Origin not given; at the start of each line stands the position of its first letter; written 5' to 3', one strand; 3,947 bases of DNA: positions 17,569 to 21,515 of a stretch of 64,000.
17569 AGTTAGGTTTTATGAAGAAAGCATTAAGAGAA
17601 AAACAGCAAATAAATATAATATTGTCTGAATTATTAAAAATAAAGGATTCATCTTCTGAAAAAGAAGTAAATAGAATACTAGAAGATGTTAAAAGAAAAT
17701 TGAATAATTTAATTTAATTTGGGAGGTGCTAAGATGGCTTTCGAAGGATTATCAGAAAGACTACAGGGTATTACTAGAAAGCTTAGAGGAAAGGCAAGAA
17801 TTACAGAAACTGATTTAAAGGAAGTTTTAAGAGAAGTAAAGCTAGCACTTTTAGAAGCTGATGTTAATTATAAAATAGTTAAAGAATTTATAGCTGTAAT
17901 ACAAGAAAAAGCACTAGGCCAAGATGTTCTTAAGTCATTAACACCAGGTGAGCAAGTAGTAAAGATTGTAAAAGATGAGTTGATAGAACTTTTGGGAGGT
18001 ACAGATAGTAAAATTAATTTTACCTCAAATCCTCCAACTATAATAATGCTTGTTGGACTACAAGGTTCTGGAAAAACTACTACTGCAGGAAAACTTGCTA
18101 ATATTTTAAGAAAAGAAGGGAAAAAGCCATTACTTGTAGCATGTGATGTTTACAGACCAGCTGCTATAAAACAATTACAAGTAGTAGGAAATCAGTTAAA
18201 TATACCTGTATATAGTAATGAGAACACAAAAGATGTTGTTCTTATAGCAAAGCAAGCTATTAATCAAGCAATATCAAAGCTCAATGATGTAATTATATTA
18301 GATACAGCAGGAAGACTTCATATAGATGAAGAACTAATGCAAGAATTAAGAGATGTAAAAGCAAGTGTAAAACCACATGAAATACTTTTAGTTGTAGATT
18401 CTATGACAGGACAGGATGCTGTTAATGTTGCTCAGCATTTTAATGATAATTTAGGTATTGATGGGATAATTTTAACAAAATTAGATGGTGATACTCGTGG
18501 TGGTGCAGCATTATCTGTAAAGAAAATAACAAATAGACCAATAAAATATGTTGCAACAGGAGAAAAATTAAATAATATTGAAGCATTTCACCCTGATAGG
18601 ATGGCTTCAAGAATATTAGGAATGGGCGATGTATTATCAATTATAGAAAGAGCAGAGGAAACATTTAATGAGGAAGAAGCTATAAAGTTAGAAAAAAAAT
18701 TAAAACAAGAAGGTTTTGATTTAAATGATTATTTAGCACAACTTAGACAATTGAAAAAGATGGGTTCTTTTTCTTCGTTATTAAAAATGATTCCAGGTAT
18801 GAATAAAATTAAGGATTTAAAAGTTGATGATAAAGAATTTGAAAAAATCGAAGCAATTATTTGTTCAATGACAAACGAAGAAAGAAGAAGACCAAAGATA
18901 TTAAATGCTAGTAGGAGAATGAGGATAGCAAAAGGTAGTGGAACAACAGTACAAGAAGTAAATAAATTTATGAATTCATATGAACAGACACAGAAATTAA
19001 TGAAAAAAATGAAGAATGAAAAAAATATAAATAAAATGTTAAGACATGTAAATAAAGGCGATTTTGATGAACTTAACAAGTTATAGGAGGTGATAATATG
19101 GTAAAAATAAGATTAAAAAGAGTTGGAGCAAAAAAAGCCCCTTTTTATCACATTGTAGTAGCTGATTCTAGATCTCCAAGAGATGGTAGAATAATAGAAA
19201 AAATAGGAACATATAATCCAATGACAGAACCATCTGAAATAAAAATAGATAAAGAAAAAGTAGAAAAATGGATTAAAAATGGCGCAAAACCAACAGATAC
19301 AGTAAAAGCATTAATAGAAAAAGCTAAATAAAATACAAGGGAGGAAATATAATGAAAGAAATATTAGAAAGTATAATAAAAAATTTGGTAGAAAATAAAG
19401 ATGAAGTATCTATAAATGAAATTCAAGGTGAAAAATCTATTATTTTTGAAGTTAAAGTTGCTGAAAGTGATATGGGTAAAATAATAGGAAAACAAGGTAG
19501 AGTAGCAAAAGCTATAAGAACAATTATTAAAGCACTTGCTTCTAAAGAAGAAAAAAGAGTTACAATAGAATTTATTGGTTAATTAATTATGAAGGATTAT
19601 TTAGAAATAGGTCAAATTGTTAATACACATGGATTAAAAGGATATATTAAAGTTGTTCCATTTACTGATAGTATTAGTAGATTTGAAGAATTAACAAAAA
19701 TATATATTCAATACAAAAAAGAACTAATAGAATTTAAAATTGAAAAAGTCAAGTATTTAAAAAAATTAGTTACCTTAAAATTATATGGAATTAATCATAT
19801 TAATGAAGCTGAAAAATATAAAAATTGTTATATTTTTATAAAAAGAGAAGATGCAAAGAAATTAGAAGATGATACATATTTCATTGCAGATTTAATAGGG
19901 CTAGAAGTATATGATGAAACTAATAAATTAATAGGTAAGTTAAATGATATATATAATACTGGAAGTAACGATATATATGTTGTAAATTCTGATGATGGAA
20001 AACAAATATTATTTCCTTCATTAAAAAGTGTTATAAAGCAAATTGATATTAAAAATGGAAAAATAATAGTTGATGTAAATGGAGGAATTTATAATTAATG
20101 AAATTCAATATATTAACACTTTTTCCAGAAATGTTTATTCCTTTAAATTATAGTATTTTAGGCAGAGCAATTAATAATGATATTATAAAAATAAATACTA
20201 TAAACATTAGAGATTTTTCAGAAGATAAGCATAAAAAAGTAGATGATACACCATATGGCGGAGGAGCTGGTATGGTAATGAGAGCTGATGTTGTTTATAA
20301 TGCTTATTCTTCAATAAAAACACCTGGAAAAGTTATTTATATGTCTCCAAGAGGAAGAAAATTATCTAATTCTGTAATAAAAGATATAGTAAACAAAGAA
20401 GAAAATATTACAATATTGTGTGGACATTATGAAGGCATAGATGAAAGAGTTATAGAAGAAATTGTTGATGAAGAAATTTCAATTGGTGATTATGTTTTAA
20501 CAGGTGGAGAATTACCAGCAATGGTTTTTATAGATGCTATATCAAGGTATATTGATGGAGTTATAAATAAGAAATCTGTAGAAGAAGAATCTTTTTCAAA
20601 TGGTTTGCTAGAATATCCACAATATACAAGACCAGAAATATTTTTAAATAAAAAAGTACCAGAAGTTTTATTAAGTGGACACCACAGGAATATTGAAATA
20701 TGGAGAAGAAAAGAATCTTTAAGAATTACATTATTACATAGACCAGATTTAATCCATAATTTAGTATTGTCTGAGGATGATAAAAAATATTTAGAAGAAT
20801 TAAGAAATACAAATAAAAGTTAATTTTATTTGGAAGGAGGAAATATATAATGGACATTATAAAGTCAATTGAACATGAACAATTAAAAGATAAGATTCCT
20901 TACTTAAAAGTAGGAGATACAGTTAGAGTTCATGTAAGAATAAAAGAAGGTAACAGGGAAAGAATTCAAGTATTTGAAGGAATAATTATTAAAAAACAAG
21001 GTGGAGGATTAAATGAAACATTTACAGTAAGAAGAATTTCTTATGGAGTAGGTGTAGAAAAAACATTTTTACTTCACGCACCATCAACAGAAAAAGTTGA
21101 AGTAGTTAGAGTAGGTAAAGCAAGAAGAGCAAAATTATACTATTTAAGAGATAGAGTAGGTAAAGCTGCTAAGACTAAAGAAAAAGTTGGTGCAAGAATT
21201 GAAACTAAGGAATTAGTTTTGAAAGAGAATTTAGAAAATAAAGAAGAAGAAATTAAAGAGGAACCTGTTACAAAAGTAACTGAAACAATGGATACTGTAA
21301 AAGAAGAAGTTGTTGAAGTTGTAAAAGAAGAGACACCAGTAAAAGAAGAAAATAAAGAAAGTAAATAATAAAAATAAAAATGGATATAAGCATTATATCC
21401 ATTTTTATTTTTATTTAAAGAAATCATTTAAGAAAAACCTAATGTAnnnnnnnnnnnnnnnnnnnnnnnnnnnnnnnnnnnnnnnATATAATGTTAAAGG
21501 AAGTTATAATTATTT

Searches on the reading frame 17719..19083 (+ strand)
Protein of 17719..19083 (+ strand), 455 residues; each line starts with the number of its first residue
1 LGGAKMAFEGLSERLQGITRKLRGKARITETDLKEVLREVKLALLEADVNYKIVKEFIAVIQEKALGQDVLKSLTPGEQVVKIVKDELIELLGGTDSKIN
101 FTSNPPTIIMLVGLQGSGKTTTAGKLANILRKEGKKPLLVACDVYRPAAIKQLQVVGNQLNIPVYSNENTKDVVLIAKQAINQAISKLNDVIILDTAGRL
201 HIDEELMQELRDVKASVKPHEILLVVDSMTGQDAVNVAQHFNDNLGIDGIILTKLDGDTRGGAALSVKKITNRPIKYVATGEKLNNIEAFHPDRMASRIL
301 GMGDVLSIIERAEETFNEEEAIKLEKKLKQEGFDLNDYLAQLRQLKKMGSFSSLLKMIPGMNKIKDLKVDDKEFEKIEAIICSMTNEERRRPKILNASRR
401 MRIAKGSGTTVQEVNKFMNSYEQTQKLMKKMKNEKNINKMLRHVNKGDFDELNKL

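Call 60: search_protein_families(library=pfam, proteins=[window:17719-19083:+], max_evalue=0.00001)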
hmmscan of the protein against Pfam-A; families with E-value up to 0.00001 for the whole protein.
window:17719-19083:+ (455 aa): 6 families
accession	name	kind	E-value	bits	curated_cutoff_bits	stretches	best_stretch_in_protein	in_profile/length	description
PF00448.28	SRP54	-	2.1e-78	262.9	22.7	1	106-301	1-196/196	SRP54-type protein, GTPase domain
PF02978.25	SRP_SPB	-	3.7e-35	120.6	27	1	333-428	2-91/91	Signal peptide binding domain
PF02881.24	SRP54_N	-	2.3e-21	76.2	22.4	1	11-88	1-75/75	SRP54-type protein, helical bundle domain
PF13401.12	AAA_22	-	2.7e-08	34.6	27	1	107-219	6-115/130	AAA domain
PF06414.18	Zeta_toxin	-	1.6e-06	28.2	22.3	0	98-208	9-115/199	Zeta toxin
PF01656.29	CbiA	-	8.8e-06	26.1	25.4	0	116-260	9-88/125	CobQ/CobB/MinD/ParA nucleotide binding domain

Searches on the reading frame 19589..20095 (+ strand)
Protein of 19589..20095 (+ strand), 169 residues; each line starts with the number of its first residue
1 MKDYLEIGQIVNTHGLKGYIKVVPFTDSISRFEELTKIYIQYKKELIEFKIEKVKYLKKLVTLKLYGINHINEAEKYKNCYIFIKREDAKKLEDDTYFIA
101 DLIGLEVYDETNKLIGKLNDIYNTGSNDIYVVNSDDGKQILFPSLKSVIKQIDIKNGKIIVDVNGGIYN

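Call 60: search_protein_families(library=pfam, proteins=[window:19589-20095:+], max_evalue=0.00001)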
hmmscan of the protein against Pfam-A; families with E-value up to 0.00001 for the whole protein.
window:19589-20095:+ (169 aa): 3 families
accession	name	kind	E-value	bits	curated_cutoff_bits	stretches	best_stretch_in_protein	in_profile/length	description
PF01782.24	RimM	-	8.4e-25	87.3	23.5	1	7-88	2-84/84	RimM N-terminal domain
PF24986.1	PRC_RimM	-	2.7e-14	53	27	1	101-166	3-68/69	RimM PRC barrel domain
PF05239.21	PRC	-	1.2e-11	44.9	21.2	1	95-164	2-74/78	PRC-barrel domain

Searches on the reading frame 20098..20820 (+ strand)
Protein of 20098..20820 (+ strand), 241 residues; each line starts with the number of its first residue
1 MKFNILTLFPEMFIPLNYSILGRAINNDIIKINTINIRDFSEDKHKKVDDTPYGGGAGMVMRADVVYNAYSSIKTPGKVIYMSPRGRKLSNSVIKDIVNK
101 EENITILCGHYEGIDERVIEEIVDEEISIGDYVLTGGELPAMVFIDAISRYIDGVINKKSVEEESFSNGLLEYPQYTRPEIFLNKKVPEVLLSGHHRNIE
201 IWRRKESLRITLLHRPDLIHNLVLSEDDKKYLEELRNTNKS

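Call 60: search_protein_families(library=pfam, proteins=[window:20098-20820:+], max_evalue=0.00001)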
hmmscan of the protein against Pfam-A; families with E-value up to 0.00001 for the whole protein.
window:20098-20820:+ (241 aa): 1 family
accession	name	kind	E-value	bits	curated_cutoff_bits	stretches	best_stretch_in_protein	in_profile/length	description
PF01746.26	tRNA_m1G_MT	-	2.6e-58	197.4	27.3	1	22-216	2-195/195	tRNA (Guanine-1)-methyltransferase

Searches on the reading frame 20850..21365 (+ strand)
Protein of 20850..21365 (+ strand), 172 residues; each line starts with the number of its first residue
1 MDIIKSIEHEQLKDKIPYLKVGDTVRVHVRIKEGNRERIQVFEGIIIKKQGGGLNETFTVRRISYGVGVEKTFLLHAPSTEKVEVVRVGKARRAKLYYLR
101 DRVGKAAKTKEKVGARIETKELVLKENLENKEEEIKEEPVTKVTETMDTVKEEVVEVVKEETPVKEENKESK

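Call 60: search_protein_families(library=pfam, proteins=[window:20850-21365:+], max_evalue=0.00001)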
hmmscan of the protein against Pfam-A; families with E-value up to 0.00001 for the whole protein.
window:20850-21365:+ (172 aa): 1 family
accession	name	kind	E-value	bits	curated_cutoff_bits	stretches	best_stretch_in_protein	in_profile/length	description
PF01245.26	Ribosomal_L19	-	2.4e-48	163.2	22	1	2-112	1-111/111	Ribosomal protein L19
